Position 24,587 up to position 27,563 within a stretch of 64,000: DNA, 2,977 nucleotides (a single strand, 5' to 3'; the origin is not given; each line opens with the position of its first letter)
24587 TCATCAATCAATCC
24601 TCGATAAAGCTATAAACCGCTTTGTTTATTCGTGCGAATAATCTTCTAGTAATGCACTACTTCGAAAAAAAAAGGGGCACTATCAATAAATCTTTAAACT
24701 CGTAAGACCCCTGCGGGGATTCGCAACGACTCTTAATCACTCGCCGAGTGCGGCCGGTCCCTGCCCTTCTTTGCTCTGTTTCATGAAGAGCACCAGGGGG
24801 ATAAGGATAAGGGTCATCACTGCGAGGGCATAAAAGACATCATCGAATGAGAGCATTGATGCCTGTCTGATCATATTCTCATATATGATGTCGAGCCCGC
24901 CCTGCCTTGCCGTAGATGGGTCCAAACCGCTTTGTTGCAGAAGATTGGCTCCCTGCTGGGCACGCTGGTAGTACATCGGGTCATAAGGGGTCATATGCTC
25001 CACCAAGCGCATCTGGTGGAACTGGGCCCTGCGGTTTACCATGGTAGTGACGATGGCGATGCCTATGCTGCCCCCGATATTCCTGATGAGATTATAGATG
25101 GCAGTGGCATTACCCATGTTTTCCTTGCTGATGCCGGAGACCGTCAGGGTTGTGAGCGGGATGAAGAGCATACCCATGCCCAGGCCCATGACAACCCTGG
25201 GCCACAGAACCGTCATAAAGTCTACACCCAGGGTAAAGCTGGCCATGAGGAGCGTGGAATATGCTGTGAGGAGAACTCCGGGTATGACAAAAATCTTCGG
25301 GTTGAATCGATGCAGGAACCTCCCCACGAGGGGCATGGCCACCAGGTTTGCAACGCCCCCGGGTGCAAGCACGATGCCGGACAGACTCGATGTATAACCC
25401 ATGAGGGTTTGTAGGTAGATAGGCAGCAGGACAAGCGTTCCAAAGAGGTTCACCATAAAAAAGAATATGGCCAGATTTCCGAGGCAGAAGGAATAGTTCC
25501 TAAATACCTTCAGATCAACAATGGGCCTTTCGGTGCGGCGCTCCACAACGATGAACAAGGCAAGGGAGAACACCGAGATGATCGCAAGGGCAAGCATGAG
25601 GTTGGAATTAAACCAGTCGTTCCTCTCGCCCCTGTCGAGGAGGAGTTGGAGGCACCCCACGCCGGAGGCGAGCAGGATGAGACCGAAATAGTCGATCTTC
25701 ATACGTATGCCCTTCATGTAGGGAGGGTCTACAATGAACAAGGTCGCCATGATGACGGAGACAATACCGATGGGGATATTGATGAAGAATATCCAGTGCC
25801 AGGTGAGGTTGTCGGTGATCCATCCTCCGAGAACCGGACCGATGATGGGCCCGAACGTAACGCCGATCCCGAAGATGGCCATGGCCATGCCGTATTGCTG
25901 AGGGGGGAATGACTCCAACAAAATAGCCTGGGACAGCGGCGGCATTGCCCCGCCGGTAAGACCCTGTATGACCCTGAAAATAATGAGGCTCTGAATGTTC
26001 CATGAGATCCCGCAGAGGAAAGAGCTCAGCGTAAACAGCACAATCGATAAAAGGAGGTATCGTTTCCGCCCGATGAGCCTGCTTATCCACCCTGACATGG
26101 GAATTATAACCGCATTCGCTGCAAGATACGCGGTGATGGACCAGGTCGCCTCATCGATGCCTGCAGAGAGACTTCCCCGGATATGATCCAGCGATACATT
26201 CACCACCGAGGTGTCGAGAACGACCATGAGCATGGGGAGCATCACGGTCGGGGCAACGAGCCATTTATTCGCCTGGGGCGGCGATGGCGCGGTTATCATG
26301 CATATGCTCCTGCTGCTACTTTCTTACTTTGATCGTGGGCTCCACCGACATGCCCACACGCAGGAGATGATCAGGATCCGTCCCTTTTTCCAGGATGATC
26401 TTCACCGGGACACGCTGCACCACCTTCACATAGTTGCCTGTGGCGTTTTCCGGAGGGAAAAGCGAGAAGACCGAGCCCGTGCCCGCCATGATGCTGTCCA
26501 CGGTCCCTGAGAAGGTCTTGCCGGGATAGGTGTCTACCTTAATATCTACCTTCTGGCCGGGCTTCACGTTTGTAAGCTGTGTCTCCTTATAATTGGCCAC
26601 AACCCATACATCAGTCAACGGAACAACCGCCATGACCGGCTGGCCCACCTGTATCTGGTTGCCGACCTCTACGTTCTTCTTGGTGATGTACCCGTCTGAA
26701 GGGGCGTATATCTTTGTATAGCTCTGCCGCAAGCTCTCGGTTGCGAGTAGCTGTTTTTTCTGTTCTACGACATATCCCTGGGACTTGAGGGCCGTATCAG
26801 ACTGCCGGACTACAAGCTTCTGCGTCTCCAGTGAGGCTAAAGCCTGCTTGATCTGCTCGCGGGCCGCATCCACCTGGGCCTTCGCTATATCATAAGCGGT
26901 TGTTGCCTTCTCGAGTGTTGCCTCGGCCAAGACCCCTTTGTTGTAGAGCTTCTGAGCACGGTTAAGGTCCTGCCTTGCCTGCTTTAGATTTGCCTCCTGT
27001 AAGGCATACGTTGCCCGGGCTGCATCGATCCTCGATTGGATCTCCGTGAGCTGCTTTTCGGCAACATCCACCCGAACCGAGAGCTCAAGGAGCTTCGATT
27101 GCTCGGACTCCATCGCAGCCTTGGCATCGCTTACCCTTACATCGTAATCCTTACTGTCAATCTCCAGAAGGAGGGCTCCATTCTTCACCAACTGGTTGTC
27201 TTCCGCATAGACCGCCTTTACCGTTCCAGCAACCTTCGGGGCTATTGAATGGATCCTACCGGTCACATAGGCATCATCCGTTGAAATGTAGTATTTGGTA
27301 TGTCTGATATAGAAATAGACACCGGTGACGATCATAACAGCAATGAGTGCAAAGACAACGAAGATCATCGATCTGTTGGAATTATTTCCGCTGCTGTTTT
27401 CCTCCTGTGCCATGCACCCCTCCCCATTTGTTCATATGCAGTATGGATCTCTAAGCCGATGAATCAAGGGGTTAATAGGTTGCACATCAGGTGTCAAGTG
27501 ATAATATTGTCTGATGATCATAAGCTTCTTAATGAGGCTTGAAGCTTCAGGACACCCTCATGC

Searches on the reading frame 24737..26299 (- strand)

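Call 74: search_protein_families(library=pfam, proteins=[window:24737-26299:-], max_evalue=0.0001)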
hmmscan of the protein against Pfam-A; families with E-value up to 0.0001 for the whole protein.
window:24737-26299:- (520 aa): 2 families
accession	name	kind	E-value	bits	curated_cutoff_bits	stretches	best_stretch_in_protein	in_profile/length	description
PF07690.21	MFS_1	-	3.9e-61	207.3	33.4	1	24-413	6-346/347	Major Facilitator Superfamily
PF00083.30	Sugar_tr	-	1.2e-08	34.8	22.3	1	52-185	49-188/452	Sugar (and other) transporter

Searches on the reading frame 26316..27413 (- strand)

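Call 74: search_protein_families(library=pfam, proteins=[window:26316-27413:-], max_evalue=0.0001)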
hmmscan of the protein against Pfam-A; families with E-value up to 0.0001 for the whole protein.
window:26316-27413:- (365 aa): 5 families
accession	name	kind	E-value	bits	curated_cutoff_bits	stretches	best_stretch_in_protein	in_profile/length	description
PF16576.10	HlyD_D23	-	6.4e-25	88.1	30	1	109-309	6-185/214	Barrel-sandwich domain of CusB or HlyD membrane-fusion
PF13437.12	HlyD_3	-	2.6e-18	67.1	22.2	1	234-313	1-81/106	HlyD family secretion protein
PF00529.27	CusB_dom_1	-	2.3e-13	50.6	26.5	1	79-358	12-84/89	Cation efflux system protein CusB domain 1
PF13533.13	Biotin_lipoyl_2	-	2.2e-07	31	29.8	1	57-86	3-32/32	Biotin-lipoyl like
PF00364.28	Biotin_lipoyl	-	1.4e-05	25.2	22.1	0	213-262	24-72/73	Biotin-requiring enzyme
